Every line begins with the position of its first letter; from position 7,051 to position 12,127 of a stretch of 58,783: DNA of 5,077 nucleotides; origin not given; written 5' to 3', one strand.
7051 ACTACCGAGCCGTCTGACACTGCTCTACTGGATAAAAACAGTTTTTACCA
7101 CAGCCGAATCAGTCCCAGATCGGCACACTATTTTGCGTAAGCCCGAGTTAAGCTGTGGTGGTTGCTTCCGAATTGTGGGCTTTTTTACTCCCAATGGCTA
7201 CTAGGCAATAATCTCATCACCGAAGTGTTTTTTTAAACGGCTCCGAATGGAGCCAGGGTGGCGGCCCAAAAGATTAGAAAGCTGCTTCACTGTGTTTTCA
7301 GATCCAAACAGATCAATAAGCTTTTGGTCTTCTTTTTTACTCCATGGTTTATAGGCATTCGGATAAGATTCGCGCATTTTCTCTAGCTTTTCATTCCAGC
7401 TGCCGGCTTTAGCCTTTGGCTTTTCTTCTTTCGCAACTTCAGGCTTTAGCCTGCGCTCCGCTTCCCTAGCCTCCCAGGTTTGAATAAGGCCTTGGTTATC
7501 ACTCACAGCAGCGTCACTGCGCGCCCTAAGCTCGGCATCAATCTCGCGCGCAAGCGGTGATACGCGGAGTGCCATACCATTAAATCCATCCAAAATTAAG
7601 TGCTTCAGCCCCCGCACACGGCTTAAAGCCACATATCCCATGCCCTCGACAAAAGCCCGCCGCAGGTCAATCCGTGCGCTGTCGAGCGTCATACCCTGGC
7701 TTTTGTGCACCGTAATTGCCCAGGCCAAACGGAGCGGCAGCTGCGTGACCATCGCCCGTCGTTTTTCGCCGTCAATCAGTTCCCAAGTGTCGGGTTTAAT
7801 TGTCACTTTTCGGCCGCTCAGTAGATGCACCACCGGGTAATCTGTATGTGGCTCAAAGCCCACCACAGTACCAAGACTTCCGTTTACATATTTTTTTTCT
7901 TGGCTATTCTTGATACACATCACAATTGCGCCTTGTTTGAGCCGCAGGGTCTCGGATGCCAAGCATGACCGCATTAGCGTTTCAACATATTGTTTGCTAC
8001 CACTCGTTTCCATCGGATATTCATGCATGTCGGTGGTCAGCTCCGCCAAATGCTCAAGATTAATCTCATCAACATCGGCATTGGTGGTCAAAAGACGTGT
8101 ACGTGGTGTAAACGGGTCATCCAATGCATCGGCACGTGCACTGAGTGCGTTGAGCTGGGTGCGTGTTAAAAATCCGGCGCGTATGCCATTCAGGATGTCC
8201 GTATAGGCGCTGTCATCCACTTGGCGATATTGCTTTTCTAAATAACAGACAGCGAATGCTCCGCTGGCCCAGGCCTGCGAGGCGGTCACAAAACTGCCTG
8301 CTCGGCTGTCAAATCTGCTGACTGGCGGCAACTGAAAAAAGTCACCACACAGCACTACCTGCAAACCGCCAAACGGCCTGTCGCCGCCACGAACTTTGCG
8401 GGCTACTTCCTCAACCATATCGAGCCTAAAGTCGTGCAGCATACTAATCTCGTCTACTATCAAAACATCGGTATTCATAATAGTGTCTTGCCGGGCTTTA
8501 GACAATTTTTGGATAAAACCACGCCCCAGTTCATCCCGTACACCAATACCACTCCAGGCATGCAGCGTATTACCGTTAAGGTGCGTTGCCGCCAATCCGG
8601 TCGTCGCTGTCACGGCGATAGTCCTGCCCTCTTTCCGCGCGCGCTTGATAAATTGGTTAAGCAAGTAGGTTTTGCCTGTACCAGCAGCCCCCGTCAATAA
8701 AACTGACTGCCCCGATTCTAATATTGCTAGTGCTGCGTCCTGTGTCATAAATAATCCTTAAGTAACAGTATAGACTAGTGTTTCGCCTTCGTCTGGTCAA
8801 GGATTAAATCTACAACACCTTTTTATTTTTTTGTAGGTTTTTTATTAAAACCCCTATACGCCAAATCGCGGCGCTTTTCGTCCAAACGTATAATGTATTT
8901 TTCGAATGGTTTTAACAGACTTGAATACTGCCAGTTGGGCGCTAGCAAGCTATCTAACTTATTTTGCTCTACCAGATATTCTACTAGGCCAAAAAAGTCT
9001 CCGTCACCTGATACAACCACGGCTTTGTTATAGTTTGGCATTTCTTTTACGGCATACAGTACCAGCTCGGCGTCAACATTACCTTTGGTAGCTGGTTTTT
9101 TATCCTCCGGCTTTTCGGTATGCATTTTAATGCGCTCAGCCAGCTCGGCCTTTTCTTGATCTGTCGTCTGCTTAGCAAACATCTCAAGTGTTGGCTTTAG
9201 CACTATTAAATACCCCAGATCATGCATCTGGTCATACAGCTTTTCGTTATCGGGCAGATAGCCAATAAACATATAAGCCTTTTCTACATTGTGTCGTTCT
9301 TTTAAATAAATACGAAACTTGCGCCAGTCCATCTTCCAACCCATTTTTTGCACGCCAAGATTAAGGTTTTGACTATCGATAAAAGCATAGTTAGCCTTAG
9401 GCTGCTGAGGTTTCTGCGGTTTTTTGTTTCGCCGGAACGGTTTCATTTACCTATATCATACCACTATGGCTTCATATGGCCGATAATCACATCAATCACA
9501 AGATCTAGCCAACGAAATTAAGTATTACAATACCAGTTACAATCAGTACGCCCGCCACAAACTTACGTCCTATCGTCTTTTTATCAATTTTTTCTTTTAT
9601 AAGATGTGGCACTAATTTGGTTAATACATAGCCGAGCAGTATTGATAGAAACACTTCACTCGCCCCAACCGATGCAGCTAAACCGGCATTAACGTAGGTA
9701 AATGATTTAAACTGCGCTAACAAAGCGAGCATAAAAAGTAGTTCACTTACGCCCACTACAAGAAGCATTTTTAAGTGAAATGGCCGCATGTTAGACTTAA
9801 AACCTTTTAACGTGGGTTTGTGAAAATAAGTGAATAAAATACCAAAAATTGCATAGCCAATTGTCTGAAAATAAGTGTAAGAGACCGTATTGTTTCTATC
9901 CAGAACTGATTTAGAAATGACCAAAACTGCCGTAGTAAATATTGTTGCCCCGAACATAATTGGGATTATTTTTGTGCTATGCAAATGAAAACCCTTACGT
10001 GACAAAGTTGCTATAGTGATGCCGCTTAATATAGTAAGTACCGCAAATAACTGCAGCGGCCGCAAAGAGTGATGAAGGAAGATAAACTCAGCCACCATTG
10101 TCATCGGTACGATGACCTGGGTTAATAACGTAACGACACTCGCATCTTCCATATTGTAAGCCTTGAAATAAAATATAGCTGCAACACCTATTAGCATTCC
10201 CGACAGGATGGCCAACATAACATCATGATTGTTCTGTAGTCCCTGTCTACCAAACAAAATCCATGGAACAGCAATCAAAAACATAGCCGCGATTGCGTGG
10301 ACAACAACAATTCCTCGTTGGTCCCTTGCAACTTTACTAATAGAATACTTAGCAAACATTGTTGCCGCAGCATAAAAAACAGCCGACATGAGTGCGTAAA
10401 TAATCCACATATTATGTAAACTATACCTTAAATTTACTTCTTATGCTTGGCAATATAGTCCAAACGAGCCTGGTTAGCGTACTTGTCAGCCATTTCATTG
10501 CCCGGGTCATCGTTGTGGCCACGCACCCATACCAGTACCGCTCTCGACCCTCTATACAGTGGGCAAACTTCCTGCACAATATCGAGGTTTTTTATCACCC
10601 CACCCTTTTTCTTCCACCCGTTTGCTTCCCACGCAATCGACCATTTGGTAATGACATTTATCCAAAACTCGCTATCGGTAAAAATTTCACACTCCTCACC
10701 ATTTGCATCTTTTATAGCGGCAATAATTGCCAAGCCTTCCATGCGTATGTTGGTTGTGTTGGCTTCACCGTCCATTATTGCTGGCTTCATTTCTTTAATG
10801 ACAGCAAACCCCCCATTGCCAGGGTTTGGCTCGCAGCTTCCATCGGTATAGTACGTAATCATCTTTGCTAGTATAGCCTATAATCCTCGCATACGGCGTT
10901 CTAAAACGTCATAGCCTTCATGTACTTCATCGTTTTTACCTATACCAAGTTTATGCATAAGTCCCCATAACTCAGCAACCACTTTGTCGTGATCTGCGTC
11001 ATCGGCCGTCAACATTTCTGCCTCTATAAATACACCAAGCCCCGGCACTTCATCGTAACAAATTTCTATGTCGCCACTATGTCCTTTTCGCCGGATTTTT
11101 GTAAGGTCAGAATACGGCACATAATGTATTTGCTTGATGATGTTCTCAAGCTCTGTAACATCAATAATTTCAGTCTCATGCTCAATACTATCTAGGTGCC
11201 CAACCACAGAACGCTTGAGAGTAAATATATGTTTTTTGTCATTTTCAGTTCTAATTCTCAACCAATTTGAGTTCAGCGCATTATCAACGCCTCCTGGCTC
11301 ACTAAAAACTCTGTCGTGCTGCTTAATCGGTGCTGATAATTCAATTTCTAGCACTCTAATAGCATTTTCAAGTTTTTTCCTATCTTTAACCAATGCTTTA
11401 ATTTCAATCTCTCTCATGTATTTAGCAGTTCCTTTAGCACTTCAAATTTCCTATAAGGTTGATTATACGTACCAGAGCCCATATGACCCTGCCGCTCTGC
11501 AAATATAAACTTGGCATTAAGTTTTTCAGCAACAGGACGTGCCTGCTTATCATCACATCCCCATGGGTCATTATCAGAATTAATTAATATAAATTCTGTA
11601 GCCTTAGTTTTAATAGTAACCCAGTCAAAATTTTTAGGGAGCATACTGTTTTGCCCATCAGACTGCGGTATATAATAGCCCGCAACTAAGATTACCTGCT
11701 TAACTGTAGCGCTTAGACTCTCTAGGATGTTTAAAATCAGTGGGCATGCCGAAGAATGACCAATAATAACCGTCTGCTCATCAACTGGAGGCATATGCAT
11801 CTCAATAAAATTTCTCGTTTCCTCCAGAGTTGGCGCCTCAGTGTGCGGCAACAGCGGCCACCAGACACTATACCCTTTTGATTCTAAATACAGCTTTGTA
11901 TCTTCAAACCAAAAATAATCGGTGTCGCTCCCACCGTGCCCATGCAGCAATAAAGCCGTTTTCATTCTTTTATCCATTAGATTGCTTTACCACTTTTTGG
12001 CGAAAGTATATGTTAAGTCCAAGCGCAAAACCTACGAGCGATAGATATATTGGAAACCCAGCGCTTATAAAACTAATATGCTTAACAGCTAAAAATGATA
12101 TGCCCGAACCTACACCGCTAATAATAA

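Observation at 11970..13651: DUF4868/KwaB-like protein plus 7-TM partner: possible Kiwa-like defence variant heading a translationally coupled operon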

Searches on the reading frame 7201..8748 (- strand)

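Call 4: search_protein_families(library=padloc, proteins=[window:7201-8748:-], max_evalue=1)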
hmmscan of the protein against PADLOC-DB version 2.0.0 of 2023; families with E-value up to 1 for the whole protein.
window:7201-8748:- (515 aa): 24 families
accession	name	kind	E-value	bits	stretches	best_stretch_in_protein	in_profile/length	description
PDLC05064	PDC-S68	-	3e-18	63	2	17-143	704-824/1273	-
PDLC05065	PDC-S68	-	4.1e-17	59.3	2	3-143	610-745/1221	-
PDLC01734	typeIV_RecD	-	3.7e-16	56.6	2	3-176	344-504/763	RecD_0_IVD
PDLC04476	PDC-M16A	-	2.2e-14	50.8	1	14-317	26-344/691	-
PDLC01148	RecD_like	-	1.9e-13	47.6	1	3-180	318-477/719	RecD/Tra ATPase fused to N-terminal HHH domain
PDLC04475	PDC-M16A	-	1.8e-12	44.6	2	9-106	26-137/721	-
PDLC05066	PDC-S68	-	5e-10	36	2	14-144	595-722/1202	-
PDLC05035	PDC-S53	-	1.7e-08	31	2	10-140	507-615/900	-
PDLC02372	Nhi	-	3e-06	24.2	1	13-110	199-281/470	-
PDLC02350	AbiO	-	5.7e-06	23.3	1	9-114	190-279/468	AbiO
PDLC04472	PDC-M16A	-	1.3e-05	21.7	1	14-61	241-288/930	-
PDLC04474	PDC-M16A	-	2.8e-05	20.7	2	8-110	229-340/917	-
PDLC04140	mad8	-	0.00025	18.7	1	11-51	25-67/314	mads_8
PDLC02161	Avs2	-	0.0019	13.9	1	11-101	339-425/1499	-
PDLC02164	Avs2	-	0.0023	13.8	1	10-42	341-373/1504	-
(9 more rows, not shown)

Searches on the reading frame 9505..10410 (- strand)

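Call 3: search_protein_families(library=pfam, proteins=[window:9505-10410:-], max_evalue=1)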
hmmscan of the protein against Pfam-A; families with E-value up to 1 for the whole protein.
window:9505-10410:- (301 aa): 4 families
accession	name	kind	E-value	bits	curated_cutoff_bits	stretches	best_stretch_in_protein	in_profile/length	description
PF00892.27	EamA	-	2.4e-18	67.1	28.2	2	1-134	2-133/135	EamA-like transporter family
PF08006.16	HAAS_TM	-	0.0004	20.9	28.3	1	165-232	3-73/117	HAAS transmembrane region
PF08627.16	CRT-like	-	0.00051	19.6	26.9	1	43-168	44-169/335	CRT-like, chloroquine-resistance transporter-like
PF06800.18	Sugar_transport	-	0.0017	18.2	26.3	1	6-124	151-263/280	Sugar transport protein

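Call 4: search_protein_families(library=padloc, proteins=[window:9505-10410:-], max_evalue=1)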
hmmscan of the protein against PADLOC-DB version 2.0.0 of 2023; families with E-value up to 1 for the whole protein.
window:9505-10410:- (301 aa): 0 families

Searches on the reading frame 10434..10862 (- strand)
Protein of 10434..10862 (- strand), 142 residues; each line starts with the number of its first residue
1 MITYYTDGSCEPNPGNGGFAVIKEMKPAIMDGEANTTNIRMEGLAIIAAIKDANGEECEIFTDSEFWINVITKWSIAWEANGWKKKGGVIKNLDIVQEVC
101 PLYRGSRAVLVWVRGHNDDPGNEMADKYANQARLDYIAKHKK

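Call 3: search_protein_families(library=pfam, proteins=[window:10434-10862:-], max_evalue=1)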
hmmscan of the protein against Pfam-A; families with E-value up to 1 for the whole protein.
window:10434-10862:- (142 aa): 1 family
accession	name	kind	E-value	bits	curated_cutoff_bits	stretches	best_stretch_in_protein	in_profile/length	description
PF00075.30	RNase_H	-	3.5e-30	105.5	25.8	1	2-132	4-139/141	RNase H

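Call 4: search_protein_families(library=padloc, proteins=[window:10434-10862:-], max_evalue=1)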
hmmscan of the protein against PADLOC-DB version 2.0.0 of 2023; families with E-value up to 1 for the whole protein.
window:10434-10862:- (142 aa): 0 families

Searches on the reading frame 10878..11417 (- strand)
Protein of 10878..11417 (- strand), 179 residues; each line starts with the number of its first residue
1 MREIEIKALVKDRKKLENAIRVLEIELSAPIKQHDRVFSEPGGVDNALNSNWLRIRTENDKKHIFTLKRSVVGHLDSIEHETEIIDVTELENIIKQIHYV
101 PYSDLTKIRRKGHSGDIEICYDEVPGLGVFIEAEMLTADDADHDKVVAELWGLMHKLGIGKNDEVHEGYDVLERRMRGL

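Call 3: search_protein_families(library=pfam, proteins=[window:10878-11417:-], max_evalue=1)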
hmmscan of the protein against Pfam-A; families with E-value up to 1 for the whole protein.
window:10878-11417:- (179 aa): 2 families
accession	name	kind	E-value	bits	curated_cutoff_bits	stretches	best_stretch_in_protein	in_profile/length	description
PF01928.26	CYTH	-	1.7e-22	80.5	23.2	1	1-169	1-179/179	CYTH domain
PF21116.3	EF-hand_Zip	-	0.044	14.8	27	1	146-172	20-46/110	Zip protein EF-hand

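Call 4: search_protein_families(library=padloc, proteins=[window:10878-11417:-], max_evalue=1)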
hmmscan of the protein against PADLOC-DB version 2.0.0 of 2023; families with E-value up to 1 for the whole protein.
window:10878-11417:- (179 aa): 0 families

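Call 7: search_protein_families(library=ncbifam, proteins=[window:10878-11417:-], max_evalue=1)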
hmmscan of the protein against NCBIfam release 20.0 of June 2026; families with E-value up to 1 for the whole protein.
window:10878-11417:- (179 aa): 1 family
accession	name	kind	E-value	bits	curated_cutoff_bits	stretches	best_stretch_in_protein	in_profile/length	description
TIGR00318.1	cyaB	equivalog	8.1e-20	71.4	57.95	1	1-170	1-169/174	class IV adenylate cyclase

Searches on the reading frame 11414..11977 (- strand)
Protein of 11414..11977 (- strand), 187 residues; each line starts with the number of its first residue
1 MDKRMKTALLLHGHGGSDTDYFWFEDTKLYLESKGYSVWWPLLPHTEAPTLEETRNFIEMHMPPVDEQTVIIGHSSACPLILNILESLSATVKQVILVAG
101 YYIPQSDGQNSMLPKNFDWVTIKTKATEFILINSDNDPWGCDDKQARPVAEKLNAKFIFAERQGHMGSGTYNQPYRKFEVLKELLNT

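Call 3: search_protein_families(library=pfam, proteins=[window:11414-11977:-], max_evalue=1)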
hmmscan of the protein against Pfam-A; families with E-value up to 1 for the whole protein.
window:11414-11977:- (187 aa): 2 families
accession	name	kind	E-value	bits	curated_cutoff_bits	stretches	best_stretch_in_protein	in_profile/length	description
PF06821.19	Ser_hydrolase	-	1.8e-16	61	22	1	9-169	2-157/172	Serine hydrolase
PF10230.15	LIDHydrolase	-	0.14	12.3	27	1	54-101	68-119/262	Lipid-droplet associated hydrolase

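Call 4: search_protein_families(library=padloc, proteins=[window:11414-11977:-], max_evalue=1)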
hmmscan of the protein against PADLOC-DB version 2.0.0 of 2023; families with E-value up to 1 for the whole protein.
window:11414-11977:- (187 aa): 0 families

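Call 7: search_protein_families(library=ncbifam, proteins=[window:11414-11977:-], max_evalue=1)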
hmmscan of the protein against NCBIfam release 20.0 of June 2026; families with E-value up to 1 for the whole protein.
window:11414-11977:- (187 aa): 0 families
